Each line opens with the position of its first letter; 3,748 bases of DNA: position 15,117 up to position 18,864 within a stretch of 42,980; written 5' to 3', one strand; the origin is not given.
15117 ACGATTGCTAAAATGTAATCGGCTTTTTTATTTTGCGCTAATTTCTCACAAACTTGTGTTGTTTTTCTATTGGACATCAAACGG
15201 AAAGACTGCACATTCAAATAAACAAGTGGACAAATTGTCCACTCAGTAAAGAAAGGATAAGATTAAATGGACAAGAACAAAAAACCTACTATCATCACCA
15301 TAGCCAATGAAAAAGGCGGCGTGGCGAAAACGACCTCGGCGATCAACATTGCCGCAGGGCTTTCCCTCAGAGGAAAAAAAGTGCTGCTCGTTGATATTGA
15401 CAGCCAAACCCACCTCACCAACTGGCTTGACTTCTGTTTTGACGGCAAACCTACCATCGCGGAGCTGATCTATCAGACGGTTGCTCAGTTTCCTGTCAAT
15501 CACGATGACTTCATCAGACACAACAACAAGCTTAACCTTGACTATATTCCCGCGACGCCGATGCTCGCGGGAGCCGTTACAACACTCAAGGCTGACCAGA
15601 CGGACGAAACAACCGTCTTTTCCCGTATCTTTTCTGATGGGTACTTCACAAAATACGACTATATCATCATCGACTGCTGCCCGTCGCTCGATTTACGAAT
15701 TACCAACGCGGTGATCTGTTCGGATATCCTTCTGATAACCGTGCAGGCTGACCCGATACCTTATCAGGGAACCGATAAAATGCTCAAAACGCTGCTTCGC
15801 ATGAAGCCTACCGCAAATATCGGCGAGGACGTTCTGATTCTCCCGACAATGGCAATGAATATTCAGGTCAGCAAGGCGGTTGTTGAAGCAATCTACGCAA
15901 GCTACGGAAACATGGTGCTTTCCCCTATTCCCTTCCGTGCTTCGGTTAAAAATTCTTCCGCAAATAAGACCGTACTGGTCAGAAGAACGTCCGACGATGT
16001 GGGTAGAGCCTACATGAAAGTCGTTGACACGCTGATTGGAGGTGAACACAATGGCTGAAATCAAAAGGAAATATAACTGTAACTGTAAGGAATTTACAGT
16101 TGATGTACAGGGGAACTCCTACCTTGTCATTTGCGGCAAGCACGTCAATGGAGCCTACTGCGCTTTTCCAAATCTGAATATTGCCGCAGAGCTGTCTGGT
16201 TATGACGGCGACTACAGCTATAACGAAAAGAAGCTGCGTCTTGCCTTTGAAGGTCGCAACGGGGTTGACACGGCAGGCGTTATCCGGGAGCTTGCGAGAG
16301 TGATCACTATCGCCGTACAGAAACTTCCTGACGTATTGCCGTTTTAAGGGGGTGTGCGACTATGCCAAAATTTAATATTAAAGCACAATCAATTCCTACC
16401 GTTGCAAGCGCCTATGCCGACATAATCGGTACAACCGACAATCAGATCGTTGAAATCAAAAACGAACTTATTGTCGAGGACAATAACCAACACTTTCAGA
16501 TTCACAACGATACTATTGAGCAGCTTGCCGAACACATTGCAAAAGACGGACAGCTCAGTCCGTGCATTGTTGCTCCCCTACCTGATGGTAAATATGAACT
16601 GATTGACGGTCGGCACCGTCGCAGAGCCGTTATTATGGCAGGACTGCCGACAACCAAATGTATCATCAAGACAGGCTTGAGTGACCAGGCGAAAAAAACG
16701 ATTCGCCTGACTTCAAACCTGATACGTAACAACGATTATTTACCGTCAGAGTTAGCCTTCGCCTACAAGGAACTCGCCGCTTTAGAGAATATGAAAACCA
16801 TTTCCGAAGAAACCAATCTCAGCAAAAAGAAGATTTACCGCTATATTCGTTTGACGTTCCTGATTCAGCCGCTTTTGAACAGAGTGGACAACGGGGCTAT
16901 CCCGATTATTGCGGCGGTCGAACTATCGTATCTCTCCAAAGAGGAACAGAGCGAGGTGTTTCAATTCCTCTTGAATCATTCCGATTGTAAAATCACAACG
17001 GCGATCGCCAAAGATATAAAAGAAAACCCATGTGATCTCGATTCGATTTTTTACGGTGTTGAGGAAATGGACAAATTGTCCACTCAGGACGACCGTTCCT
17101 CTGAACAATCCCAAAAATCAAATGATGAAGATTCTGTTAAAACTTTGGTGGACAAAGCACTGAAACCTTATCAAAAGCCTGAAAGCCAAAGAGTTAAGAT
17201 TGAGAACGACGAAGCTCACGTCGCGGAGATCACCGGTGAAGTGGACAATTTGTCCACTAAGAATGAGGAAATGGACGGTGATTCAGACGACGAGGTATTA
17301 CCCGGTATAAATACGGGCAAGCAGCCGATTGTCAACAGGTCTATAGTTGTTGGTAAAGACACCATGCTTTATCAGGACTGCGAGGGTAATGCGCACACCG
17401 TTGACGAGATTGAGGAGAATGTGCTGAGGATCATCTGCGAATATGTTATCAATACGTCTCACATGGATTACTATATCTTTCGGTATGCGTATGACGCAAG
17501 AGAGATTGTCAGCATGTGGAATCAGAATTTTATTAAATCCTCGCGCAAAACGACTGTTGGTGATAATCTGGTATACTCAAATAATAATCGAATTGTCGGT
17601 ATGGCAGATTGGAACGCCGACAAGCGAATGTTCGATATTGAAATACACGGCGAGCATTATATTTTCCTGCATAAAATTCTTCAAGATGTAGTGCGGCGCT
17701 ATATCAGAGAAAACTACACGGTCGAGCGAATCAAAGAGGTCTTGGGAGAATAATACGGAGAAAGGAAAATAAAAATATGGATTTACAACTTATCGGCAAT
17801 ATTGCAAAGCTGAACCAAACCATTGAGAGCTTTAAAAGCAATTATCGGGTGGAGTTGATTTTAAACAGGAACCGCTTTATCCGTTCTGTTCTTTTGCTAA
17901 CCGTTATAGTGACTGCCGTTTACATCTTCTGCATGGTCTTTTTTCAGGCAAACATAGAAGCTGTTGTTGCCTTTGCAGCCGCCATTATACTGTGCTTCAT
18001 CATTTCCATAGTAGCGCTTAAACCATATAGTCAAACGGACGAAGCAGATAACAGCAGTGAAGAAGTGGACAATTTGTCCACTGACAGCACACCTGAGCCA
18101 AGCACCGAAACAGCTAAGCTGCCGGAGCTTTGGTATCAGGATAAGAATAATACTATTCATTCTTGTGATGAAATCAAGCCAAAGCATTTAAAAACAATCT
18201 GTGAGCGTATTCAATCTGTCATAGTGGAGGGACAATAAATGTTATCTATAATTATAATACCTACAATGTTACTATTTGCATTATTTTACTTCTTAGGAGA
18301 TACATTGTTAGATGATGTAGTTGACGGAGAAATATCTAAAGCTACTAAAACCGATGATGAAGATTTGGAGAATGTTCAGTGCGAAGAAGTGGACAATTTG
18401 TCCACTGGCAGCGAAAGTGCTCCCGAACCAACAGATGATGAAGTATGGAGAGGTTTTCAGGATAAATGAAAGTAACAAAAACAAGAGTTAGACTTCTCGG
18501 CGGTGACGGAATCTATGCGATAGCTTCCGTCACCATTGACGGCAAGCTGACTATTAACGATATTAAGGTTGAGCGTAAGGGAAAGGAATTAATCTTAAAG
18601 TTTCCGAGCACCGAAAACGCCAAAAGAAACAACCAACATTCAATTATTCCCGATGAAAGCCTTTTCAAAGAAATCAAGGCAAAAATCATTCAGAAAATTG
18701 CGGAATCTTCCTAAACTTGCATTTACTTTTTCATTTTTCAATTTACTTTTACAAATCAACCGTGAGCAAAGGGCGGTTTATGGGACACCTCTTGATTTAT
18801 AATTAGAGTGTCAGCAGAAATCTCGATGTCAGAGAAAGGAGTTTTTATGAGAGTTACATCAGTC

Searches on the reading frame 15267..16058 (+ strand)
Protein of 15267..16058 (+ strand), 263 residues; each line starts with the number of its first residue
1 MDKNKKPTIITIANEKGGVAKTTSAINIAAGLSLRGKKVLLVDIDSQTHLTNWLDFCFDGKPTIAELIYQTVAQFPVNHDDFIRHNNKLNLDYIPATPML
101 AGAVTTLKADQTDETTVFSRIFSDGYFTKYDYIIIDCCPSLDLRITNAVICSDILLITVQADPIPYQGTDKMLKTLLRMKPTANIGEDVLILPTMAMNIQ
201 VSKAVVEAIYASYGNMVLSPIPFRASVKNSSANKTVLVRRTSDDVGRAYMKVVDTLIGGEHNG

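Call 12: search_protein_families(library=pfam, proteins=[window:15267-16058:+], max_evalue=0.01)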
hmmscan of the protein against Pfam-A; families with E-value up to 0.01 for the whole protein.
window:15267-16058:+ (263 aa): 8 families
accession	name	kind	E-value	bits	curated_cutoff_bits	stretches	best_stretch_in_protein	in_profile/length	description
PF13614.12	AAA_31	-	3.4e-38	131.8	27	1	8-182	2-170/177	AAA domain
PF01656.29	CbiA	-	1.4e-15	57.8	25.4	1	10-234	1-122/125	CobQ/CobB/MinD/ParA nucleotide binding domain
PF09140.17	MipZ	-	4.3e-09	36.5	20.7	1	9-47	2-40/262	ATPase MipZ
PF10609.15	ParA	-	6.5e-09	36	27.1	1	8-45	4-41/246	NUBPL iron-transfer P-loop NTPase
PF02374.21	ArsA_ATPase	-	4.3e-07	29.9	24.3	1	15-140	8-135/305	Anion-transporting ATPase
PF00142.24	Fer4_NifH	-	1.2e-05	25.3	25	1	15-68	7-59/271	4Fe-4S iron sulfur cluster binding proteins, NifH/frxC family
PF07015.17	VirC1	-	2.4e-05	24.2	24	1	9-56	3-50/231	VirC1 protein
PF06564.18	CBP_BcsQ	-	0.00068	19.7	21.3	1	9-163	3-149/234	Cellulose biosynthesis protein BcsQ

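Call 26: search_protein_families(library=ncbifam, proteins=[window:15267-16058:+], max_evalue=0.01)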
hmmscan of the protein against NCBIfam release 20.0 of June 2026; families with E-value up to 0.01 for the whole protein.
window:15267-16058:+ (263 aa): 23 families
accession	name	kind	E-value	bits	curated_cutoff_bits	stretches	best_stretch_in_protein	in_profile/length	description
NF041546.1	ParA_partition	equivalog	2.1e-24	86.2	180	2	9-60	1-52/203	ParA family partition ATPase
TIGR03453.1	partition_RepA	equivalog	1.6e-19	70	348.45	1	5-165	102-270/387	plasmid partitioning protein RepA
NF041283.1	PrgP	equivalog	2.7e-17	63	400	1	9-178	4-172/297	ParA superfamily DNA segregation protein PrgP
TIGR01968.1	minD_bact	equivalog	1e-13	51.2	212.9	1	9-260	3-240/261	septum site-determining protein MinD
NF010259.0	PRK13705.1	equivalog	2e-13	50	725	1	3-219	102-329/388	plasmid-partitioning protein SopA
TIGR01969.1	minD_arch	subfamily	1.1e-11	44.4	201.75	1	9-260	2-234/251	cell division ATPase MinD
NF010443.0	PRK13869.1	subfamily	6.1e-11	41.7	446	1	8-161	122-283/405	plasmid-partitioning protein RepA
NF008079.0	PRK10818.1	equivalog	7.1e-11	41.9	508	1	8-261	3-251/270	septum site-determining protein MinD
TIGR03371.1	cellulose_yhjQ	equivalog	4.6e-09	36.1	157.85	1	9-243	3-227/246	cellulose biosynthesis protein BcsQ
NF047398.1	AAA_KGGVGR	domain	6.9e-07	29.8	90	1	7-45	2-40/190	KGGVGR-motif variant AAA ATPase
TIGR01007.1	eps_fam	subfamily_domain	1.1e-06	28.4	108.05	1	7-156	17-156/204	polysaccharide biosynthesis tyrosine autokinase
NF010423.0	PRK13849.1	equivalog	3.2e-06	26.7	313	1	9-56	3-50/231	conjugal transfer ATPase VirC1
NF041136.1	MrpORP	equivalog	4.2e-06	26.3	450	1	10-46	8-44/365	iron-sulfur cluster carrier protein MrpORP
TIGR00345.1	GET3_arsA_TRC40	subfamily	7.1e-06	25.7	135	1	16-139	5-135/299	TRC40/GET3/ArsA family transport-energizing ATPase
NF009701.0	PRK13230.1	subfamily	8.2e-06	25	350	1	15-66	8-58/291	nitrogenase reductase-like protein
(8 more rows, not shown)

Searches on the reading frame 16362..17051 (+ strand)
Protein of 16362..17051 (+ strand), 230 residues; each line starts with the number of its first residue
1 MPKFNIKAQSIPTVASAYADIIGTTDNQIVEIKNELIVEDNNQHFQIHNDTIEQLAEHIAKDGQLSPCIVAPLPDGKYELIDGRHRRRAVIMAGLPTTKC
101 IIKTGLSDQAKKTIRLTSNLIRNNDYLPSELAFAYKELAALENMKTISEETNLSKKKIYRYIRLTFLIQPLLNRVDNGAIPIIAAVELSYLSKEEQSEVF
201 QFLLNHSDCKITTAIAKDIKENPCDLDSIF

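Call 50: find_related_loci(query=A1, collection=metagenome_contigs, flank=10000)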
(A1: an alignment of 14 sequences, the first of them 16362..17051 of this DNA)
Query A1 (230 aa) in metagenome_contigs; peptide patterns used: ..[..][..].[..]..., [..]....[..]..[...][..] (x = any residue, [..] = any of these).
287 stretches matched a pattern; 40 encode a relative of the query (tblastn E <= 1e-3); 40 distinct loci.
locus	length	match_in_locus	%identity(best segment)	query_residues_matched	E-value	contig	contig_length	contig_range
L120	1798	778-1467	83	1-230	3e-140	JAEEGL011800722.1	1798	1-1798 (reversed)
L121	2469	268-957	82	1-230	2e-137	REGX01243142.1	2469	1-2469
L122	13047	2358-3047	82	1-230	1e-130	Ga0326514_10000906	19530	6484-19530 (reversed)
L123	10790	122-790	82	1-223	4e-121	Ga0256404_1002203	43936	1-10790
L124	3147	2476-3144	82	1-223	7e-125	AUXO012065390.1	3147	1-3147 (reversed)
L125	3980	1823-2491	82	1-223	9e-123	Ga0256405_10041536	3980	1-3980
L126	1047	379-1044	78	1-222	3e-127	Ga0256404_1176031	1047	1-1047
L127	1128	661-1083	88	1-141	2e-87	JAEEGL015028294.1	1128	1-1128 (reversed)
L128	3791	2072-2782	53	4-230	6e-70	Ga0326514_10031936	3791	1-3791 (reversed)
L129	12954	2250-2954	51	4-230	2e-69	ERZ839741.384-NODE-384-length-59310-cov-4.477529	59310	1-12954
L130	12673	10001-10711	52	4-230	3e-69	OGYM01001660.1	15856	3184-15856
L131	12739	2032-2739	52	4-230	2e-69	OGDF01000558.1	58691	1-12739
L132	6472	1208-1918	52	4-230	2e-69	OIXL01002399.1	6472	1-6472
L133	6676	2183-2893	52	4-230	8e-69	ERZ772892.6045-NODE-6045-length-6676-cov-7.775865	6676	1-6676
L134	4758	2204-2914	51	4-230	2e-68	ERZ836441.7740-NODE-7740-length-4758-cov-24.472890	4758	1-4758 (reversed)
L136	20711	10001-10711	51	4-230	5e-68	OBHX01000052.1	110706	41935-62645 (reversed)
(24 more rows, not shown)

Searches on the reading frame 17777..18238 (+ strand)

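Call 12: search_protein_families(library=pfam, proteins=[window:17777-18238:+], max_evalue=0.01)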
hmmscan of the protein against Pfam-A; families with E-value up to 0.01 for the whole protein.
window:17777-18238:+ (153 aa): 1 family
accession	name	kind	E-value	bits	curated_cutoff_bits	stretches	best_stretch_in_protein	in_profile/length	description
PF14012.11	DUF4229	-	4.7e-05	23.8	27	1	39-83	8-52/68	Protein of unknown function (DUF4229)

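Call 72: search_protein_families(library=pfam, proteins=[window:17777-18238:+], max_evalue=0.01)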
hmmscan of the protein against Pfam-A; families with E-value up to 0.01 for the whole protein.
window:17777-18238:+ (153 aa): 1 family
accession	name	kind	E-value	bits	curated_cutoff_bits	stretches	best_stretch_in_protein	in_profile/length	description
PF14012.11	DUF4229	-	4.7e-05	23.8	27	1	39-83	8-52/68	Protein of unknown function (DUF4229)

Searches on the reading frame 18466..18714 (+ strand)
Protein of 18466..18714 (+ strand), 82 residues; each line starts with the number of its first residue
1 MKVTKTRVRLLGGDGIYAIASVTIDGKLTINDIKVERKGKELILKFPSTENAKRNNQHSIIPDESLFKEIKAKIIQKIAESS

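Call 12: search_protein_families(library=pfam, proteins=[window:18466-18714:+], max_evalue=0.01)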
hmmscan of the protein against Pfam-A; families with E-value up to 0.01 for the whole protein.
window:18466-18714:+ (82 aa): 1 family
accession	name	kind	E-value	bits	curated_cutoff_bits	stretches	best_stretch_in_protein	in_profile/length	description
PF04026.17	SpoVG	-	4.1e-09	36.9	29.6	1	1-75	1-77/82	SpoVG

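Call 26: search_protein_families(library=ncbifam, proteins=[window:18466-18714:+], max_evalue=0.01)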
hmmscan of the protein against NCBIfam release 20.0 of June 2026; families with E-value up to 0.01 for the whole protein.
window:18466-18714:+ (82 aa): 1 family
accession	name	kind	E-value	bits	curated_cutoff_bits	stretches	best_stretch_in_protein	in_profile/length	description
NF009749.0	PRK13259.1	equivalog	1.9e-06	27.8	108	1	1-75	1-77/96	septation regulator SpoVG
